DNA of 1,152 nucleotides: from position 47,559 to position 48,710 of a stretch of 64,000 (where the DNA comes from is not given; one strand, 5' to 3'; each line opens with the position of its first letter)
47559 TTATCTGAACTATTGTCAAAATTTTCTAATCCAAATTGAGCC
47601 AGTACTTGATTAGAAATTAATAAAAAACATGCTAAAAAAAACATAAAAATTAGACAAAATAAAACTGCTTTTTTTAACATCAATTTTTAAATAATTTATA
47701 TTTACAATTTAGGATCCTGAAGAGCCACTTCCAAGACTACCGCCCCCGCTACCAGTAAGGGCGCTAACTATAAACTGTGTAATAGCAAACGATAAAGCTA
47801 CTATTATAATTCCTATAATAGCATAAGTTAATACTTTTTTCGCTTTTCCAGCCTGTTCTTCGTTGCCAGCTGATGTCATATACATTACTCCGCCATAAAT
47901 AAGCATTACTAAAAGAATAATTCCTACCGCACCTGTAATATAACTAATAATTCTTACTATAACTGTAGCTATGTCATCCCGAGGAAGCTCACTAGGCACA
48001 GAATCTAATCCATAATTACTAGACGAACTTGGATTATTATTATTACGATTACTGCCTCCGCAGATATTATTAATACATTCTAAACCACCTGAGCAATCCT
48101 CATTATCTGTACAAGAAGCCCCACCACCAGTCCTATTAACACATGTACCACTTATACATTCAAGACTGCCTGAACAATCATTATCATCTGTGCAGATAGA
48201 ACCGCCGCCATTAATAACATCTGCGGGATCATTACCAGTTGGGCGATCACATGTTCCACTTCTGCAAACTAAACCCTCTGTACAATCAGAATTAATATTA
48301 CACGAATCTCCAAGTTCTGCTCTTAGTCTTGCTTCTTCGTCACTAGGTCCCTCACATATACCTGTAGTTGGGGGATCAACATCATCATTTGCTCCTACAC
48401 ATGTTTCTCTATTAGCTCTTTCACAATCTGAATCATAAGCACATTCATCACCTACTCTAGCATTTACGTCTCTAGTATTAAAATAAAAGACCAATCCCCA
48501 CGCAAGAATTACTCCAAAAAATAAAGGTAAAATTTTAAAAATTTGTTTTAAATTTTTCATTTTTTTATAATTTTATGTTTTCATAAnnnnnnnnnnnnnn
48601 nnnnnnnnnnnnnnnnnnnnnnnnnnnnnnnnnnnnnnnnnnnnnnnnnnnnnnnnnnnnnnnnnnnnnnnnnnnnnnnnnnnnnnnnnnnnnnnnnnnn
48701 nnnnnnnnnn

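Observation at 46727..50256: Tandem array of six VirB2/TrbC-like pilin paralogs, two with cysteine-rich repeat ectodomains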

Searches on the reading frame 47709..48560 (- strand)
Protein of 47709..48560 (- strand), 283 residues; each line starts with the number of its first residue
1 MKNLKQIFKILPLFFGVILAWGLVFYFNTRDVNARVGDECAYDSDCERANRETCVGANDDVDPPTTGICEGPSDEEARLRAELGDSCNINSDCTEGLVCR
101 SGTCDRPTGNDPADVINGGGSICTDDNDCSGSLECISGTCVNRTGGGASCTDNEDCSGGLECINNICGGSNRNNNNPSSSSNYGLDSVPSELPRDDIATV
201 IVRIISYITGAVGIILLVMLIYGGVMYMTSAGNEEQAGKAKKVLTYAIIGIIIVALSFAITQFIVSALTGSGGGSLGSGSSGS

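Call 3: search_protein_families(library=pfam, proteins=[window:47709-48560:-], max_evalue=1)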
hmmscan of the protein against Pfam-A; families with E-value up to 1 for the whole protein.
window:47709-48560:- (283 aa): 11 families
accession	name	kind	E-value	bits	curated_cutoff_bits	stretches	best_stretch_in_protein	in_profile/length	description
PF18895.5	T4SS_pilin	-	5.9e-12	45.9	26.6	1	195-264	3-71/71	Type IV secretion system pilin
PF01683.23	EB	-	6.8e-08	32.9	24.3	3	136-167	8-39/52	EB module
PF23416.1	DUF7107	-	1.9e-07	31.8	24.6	2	123-167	2-46/48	Domain of unknown function (DUF7107)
PF04956.18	TrbC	-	0.00068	20.2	27.9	1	195-261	35-95/98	TrbC/VIRB2 pilin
PF04148.18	Erv26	-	0.0022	18.3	22.2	1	201-262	3-63/202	Transmembrane adaptor Erv26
PF04290.18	DctQ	-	0.024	15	28.3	1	202-268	62-130/132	Tripartite ATP-independent periplasmic transporters, DctQ component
PF04706.18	Dickkopf_N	-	0.026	15.3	25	0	123-167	2-50/51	Dickkopf N-terminal cysteine-rich region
PF07740.17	Toxin_12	-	0.074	14.1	21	1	82-102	4-24/30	Ion channel inhibitory toxin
PF01666.22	DX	-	0.19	12.7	25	1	83-100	46-63/76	DX module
PF04893.22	Yip1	-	0.39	11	28.6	1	196-264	55-121/173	Yip1 domain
PF06024.17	Orf78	-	0.78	10.5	29.4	0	232-267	53-88/101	Orf78 (ac78)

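Call 4: search_protein_families(library=ncbifam, proteins=[window:47709-48560:-], max_evalue=1)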
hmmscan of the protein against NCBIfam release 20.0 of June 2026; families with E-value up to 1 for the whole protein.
window:47709-48560:- (283 aa): 3 families
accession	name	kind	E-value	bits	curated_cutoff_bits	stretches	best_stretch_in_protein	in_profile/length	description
NF045849.1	ICE_MMCAP2_0565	equivalog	5.1e-11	42.1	40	1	197-267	9-79/80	Mbov_0395 family pilin-like conjugal transfer protein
NF052590.1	ArlF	equivalog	0.085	13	110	1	208-242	5-39/137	archaellum stator protein ArlF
TIGR04201.1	Myxo_Cys_RPT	repeat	0.66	10.2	25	1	87-104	5-22/22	Cys-rich repeat-containing protein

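Call 16: find_encoding_contigs(protein=window:47709-48560:-, flank=10000, max_places=6)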
Protein window:47709-48560:- (283 aa): 1 contig read that carries it; 1 place shown.
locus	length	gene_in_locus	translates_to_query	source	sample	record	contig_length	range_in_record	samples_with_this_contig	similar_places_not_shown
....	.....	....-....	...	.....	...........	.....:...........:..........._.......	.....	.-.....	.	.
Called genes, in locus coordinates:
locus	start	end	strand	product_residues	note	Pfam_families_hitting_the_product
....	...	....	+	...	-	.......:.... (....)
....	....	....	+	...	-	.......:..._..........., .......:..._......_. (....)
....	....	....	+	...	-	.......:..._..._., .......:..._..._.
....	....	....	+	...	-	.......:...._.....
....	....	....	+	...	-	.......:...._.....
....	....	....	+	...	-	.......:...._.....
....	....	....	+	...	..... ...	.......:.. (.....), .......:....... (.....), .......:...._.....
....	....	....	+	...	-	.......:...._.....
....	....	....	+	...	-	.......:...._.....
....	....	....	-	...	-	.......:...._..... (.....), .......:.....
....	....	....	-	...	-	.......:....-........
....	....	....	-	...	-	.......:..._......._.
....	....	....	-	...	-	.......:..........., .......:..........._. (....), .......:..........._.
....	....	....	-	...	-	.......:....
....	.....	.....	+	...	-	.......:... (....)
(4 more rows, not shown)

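Call 17: find_homologous_proteins(query=window:47709-48560:-, max_evalue=0.001)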
Query window:47709-48560:- (283 aa): 27 proteins with E <= 0.001 among 1758 candidates.
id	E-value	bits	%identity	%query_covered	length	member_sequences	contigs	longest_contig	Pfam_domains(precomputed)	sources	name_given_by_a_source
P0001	6.6e-184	628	100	100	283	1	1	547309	PF18895.6,PF01683.24,PF23416.2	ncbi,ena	-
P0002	5.7e-86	306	56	94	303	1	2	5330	PF18895.6,PF01683.24,PF23416.2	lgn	-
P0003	1.3e-63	233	48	94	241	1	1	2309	PF18895.6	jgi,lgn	-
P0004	3.4e-56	209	45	94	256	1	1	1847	PF18895.6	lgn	-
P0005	5.0e-43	166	86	32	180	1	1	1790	PF18895.6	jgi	-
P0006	5.4e-39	152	74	33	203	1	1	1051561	PF18895.6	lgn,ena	-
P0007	1.5e-33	134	46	55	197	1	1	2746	PF18895.6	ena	-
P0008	4.2e-31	126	82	25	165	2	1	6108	PF18895.6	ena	-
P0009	1.5e-26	111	36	91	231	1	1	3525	PF18895.6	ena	-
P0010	7.7e-26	109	66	26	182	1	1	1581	PF18895.6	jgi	jgi:hypothetical protein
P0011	1.3e-24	105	61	32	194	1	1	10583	PF18895.6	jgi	jgi:hypothetical protein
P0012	2.1e-17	81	61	20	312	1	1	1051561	PF18895.6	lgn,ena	-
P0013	8.5e-17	79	35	24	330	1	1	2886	PF18895.6,PF04956.19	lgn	-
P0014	2.6e-16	78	40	22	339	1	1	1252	PF18895.6,PF04956.19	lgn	-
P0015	6.0e-16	77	72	17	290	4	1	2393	PF18895.6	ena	-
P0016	8.1e-15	73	32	25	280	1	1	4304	PF18895.6,PF04956.19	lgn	-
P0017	2.9e-14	71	41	34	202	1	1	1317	PF18895.6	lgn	-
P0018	5.2e-14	70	32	24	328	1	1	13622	PF18895.6,PF04956.19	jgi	-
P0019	2.6e-13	68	48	18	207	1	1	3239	PF18895.6,PF04956.19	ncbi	-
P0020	5.0e-13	67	70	14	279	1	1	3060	PF18895.6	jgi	jgi:hypothetical protein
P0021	5.4e-13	67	32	27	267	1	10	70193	PF18895.6,PF04956.19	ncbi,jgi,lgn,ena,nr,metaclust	ncbi:MAG: hypothetical protein US30_C0012G0011 [Candidatus Moranbacteria bacterium GW2011_GWF2_36_83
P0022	7.3e-13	67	31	33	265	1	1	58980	PF18895.6,PF04956.19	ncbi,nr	ncbi:MAG: pilin [bacterium]|nr:pilin [bacterium]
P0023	4.4e-12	64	34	46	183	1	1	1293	PF18895.6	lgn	-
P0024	1.3e-10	59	32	52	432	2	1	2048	PF18895.6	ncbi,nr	ncbi:MAG: DUF1634 domain-containing protein, partial [Candidatus Pacebacteria bacterium]|nr:DUF1634 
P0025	1.3e-10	59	34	27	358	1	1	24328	PF18895.6,PF04956.19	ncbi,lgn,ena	-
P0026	8.6e-9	53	39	27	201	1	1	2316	PF18895.6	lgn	-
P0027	2.1e-5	42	39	27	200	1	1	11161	PF18895.6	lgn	-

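Call 41: search_protein_families(library=phrogs, proteins=[window:47709-48560:-], max_evalue=0.01)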
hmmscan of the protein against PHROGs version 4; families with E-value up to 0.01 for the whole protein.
window:47709-48560:- (283 aa): 0 families

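Call 48: search_protein_families(library=pfam, proteins=[P0013, P0014, P0016, P0018, P0019, P0021, P0022, P0025], max_evalue=0.01)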
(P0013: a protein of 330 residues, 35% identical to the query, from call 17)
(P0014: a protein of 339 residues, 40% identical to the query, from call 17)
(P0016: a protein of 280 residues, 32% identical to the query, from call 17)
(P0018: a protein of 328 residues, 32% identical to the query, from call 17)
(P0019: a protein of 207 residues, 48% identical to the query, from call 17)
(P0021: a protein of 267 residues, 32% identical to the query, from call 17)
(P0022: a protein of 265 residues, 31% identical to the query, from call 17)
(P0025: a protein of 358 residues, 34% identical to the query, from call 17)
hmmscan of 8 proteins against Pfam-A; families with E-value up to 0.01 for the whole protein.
P0013 (330 aa): 4 families
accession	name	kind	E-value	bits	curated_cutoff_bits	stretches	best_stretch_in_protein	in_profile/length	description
PF18895.5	T4SS_pilin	-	8.1e-24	83.9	26.6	3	65-132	3-68/71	Type IV secretion system pilin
PF04956.18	TrbC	-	3.8e-12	46.7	27.9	1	56-133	26-96/98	TrbC/VIRB2 pilin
PF19297.4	QcrA_N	-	0.0031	17.4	27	1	237-311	49-123/222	QcrA subunit N-terminal region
PF08551.15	DUF1751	-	0.0041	18.1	22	0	85-128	19-61/99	Eukaryotic integral membrane protein (DUF1751)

P0014 (339 aa): 2 families
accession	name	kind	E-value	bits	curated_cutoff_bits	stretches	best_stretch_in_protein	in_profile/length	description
PF18895.5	T4SS_pilin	-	1.5e-29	102.3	26.6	3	72-140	3-69/71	Type IV secretion system pilin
PF04956.18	TrbC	-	7.8e-11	42.5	27.9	1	165-228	38-95/98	TrbC/VIRB2 pilin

P0016 (280 aa): 4 families
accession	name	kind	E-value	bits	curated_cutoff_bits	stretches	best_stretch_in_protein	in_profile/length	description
PF18895.5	T4SS_pilin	-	3.4e-18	65.9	26.6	2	203-268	4-68/71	Type IV secretion system pilin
PF04956.18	TrbC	-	2e-10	41.2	27.9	2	111-178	35-96/98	TrbC/VIRB2 pilin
PF20990.2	DUF2207_C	-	5.7e-05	23.4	33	0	177-266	111-184/247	Predicted membrane protein (DUF2207) C-terminal domain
PF19607.4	DUF6112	-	0.00059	20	25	1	109-170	9-68/88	Family of unknown function (DUF6112)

P0018 (328 aa): 3 families
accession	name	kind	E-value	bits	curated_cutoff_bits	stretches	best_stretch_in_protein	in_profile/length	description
PF18895.5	T4SS_pilin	-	4.3e-17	62.4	26.6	2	251-316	4-68/71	Type IV secretion system pilin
PF04956.18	TrbC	-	6.2e-09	36.4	27.9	1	164-232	35-97/98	TrbC/VIRB2 pilin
PF10717.14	ODV-E18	-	0.01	16.2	28.1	0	164-231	17-80/87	Occlusion-derived virus envelope protein ODV-E18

P0019 (207 aa): 4 families
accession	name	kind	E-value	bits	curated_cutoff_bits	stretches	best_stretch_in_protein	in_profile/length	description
PF18895.5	T4SS_pilin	-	3.6e-26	91.5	26.6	2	49-115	4-69/71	Type IV secretion system pilin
PF04956.18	TrbC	-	5.9e-12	46.1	27.9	2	14-116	12-97/98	TrbC/VIRB2 pilin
PF19607.4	DUF6112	-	0.00052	20.2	25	1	54-110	16-71/88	Family of unknown function (DUF6112)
PF02322.20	Cyt_bd_oxida_II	-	0.0017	18.2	35.6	0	138-201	146-209/302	Cytochrome bd terminal oxidase subunit II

P0021 (267 aa): 3 families
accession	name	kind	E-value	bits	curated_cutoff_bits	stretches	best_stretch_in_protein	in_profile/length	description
PF18895.5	T4SS_pilin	-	7.2e-18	64.9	26.6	2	97-165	2-69/71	Type IV secretion system pilin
PF04956.18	TrbC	-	1.4e-09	38.4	27.9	1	93-165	34-96/98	TrbC/VIRB2 pilin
PF19607.4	DUF6112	-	0.0022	18.2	25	1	102-157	14-68/88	Family of unknown function (DUF6112)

P0022 (265 aa): 4 families
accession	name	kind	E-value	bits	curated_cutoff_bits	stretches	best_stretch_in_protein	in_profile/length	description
PF18895.5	T4SS_pilin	-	3e-19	69.3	26.6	2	97-163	4-69/71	Type IV secretion system pilin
PF04956.18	TrbC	-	8.2e-09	36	27.9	2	96-163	35-96/98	TrbC/VIRB2 pilin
PF20990.2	DUF2207_C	-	1.6e-05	25.2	33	0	160-253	106-182/247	Predicted membrane protein (DUF2207) C-terminal domain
PF19607.4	DUF6112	-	0.0033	17.6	25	1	102-155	16-68/88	Family of unknown function (DUF6112)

P0025 (358 aa): 2 families
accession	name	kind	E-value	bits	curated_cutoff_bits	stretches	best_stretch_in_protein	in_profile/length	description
PF18895.5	T4SS_pilin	-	2.3e-15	56.9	26.6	2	188-256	2-69/71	Type IV secretion system pilin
PF04956.18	TrbC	-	1.8e-06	28.5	27.9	1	189-256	35-96/98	TrbC/VIRB2 pilin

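Call 49: predict_structure(alignment_id=A3)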
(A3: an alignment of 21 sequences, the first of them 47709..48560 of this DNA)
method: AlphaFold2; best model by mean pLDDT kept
length: 283 residues; sequences in the alignment: 21
mean_pLDDT: 75.2   pTM: 0.33
mean pLDDT of the five models: 75.2, 74.8, 72.1, 71.8, 71.1
residues with pLDDT >= 90: 18; 70-90: 193; 50-70: 41; < 50: 31
segments of 3 or more residues with pLDDT < 50: 114-119, 173-182, 191-193, 272-277
pLDDT, mean of each block of 10 residues (from residue 1): 72 82 75 80 85 88 88 75 75 84 71 49 83 80 72 83 84 45 51 62 80 83 85 83 85 85 77 48 46
secondary structure, 60 per line:
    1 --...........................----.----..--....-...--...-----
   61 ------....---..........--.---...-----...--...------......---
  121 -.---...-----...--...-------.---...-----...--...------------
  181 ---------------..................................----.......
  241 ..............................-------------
elements in order: H3-29 E53-55 E67-70 H74-83 E98-100 E103-105 H112-117 E134-136 E139-141 E161-163 E166-168 H196-229 H234-270

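Call 53: fold_search(model_id=the predicted structure, library=pdb)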
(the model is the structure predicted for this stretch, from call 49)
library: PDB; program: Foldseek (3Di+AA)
matches with E <= 10: 102; with E <= 0.001: 0
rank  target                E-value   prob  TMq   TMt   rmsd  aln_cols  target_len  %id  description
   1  5o57_MODEL_1_A        1.0e-01  0.89  0.13  0.30   9.3        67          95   25  Solution Structure of the N-terminal Region of Dkk4 (released 2018-06-13)
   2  6t5a_A                1.7e+00  0.10  0.11  0.28  11.4        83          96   14  Crystal structure of herpes simplex virus 1 pUL7:pUL51 complex (released 2020-05-20)
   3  6cei_MODEL_1_A        1.8e+00  0.54  0.08  0.59   1.2        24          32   29  Solution NMR Structure of Conotoxin GXIA from Conus geographus (released 2018-03-07)
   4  9ngj_A                2.2e+00  0.51  0.22  0.11   3.0        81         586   14  CryoEM structure of human ABCD3 bound to Phytanoyl-CoA (released 2025-12-17)
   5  6s1k_E                2.5e+00  0.69  0.24  0.63   2.0        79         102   18  E. coli Core Signaling Unit, carrying QQQQ receptor mutation (released 2020-01-22)
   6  8zal_A                2.8e+00  0.35  0.23  0.19   3.4        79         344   11  EmrAB-TolC MFS-type tripartite multidrug efflux pump EA (released 2025-04-30)
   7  5z5k_B                2.8e+00  0.28  0.11  0.41   4.0        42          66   19  Structure of the DCC-Draxin complex (released 2018-06-20)
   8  4biz_D                3.4e+00  0.14  0.18  0.23   7.8        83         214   11  Crystal structure of CpxAHDC (orthorhombic form 2) (released 2014-04-23)
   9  8dfu_0                3.6e+00  0.33  0.22  0.62   4.4        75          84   12  Cryo-EM structure of conjugation pili from Aeropyrum pernix (released 2023-03-22)
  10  1urf_MODEL_1_A        3.9e+00  0.38  0.19  0.62   2.8        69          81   14  HR1b domain from PRK1 (released 2003-11-06)
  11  5n9j_Z                3.9e+00  0.06  0.11  0.23  11.4       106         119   16  Core Mediator of transcriptional regulation (released 2017-05-17)
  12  3q84_H                4.1e+00  0.54  0.25  0.25   1.7        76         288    9  Crystal structure of human PACSIN 1 F-BAR domain (released 2012-02-22)
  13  8zar_C                4.1e+00  0.44  0.22  0.18   2.0        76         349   17  EmrAB-TolC MFS-type tripartite multidrug efflux pump FA (released 2025-04-30)
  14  8zal_B                4.1e+00  0.25  0.23  0.19   3.4        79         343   11  EmrAB-TolC MFS-type tripartite multidrug efflux pump EA (released 2025-04-30)
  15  7aoi_XF               4.4e+00  0.38  0.16  0.28   8.4        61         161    6  Trypanosoma brucei mitochondrial ribosome large subunit assembly intermediate (released 2020-12-02)
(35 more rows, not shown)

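Call 67: find_encoding_contigs(protein=P0006, flank=10000, max_places=2)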
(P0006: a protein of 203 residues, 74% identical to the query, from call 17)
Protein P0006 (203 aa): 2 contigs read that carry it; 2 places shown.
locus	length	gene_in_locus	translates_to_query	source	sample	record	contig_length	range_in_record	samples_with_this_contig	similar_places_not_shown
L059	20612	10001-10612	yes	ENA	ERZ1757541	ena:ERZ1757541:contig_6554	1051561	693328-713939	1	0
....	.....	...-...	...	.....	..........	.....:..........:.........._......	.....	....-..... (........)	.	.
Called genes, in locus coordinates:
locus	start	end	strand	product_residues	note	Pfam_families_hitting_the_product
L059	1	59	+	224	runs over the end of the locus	PF02592:Vut_1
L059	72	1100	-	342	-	PF00152:tRNA-synt_2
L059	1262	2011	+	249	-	PF01978:TrmB, PF09339:HTH_IclR (faint)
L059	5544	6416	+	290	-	PF00483:NTP_transferase, PF12804:NTP_transf_3 (weak)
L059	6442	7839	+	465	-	PF01547:SBP_bac_1, PF13416:SBP_bac_8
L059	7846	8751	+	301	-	PF18895:T4SS_pilin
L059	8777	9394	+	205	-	PF18895:T4SS_pilin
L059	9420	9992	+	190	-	-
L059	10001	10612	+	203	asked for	PF18895:T4SS_pilin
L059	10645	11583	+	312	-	PF18895:T4SS_pilin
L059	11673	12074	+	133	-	PF18895:T4SS_pilin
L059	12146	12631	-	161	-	PF17886:ArsA_HSP20 (faint), PF00011:HSP20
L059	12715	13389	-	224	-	PF13367:PrsW-protease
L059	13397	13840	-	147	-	PF13380:CoA_binding_2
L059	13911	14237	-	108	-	PF00085:Thioredoxin, PF14595:Thioredoxin_9 (weak), PF13098:Thioredoxin_2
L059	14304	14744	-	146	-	PF02367:TsaE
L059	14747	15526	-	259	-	PF02673:BacA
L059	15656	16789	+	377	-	PF01368:DHH (faint)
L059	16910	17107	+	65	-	PF12797:Fer4_2 (weak), PF14697:Fer4_21 (weak), PF00037:Fer4 (weak), PF13459:Fer4_15, PF13370:Fer4_13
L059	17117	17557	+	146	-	PF05157:MshEN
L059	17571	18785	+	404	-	PF00437:T2SSE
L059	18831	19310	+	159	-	-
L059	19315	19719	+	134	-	-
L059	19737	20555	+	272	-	-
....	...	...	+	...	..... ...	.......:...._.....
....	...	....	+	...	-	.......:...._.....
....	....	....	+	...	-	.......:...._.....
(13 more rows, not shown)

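Call 68: find_encoding_contigs(protein=P0021, flank=10000, max_places=2)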
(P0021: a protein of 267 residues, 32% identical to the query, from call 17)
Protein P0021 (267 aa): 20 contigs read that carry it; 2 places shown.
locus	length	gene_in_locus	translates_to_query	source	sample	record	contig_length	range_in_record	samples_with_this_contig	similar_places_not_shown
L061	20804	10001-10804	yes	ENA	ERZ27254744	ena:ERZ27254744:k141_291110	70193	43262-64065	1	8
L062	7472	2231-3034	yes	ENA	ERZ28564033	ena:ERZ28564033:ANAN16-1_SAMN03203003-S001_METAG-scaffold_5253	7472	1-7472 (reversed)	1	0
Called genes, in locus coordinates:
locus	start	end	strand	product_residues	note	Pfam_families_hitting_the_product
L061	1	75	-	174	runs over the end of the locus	PF00149:Metallophos, PF12850:Metallophos_2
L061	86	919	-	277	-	PF01978:TrmB, PF13545:HTH_Crp_2 (weak)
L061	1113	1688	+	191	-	-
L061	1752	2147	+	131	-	-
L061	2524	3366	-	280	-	PF01261:AP_endonuc_2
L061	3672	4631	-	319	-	PF01368:DHH, PF02272:DHHA1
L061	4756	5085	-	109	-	PF02033:RBFA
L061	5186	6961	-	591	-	PF04760:IF2_N, PF00009:GTP_EFTU, PF01926:MMR_HSR1, PF14578:GTP_EFTU_D4 (faint), PF22042:EF-G_D2, PF03144:GTP_EFTU_D2 (faint), PF11987:IF-2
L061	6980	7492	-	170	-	PF14584:DUF4446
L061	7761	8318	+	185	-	PF01728:FtsJ (weak), PF01209:Ubie_methyltran, PF05175:MTS (weak), PF13847:Methyltransf_31, PF08241:Methyltransf_11, PF08242:Methyltransf_12, PF13649:Methyltransf_25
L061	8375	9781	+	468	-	PF01547:SBP_bac_1, PF13416:SBP_bac_8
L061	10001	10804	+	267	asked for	PF04956:TrbC (weak), PF18895:T4SS_pilin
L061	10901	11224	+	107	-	PF18895:T4SS_pilin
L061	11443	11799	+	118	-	PF18895:T4SS_pilin (weak)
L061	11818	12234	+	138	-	PF18895:T4SS_pilin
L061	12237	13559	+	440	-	PF18895:T4SS_pilin (weak)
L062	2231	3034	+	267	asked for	PF04956:TrbC (weak), PF18895:T4SS_pilin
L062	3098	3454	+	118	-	PF18895:T4SS_pilin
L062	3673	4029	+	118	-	PF18895:T4SS_pilin (weak)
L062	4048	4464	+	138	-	PF18895:T4SS_pilin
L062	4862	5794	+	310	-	PF18895:T4SS_pilin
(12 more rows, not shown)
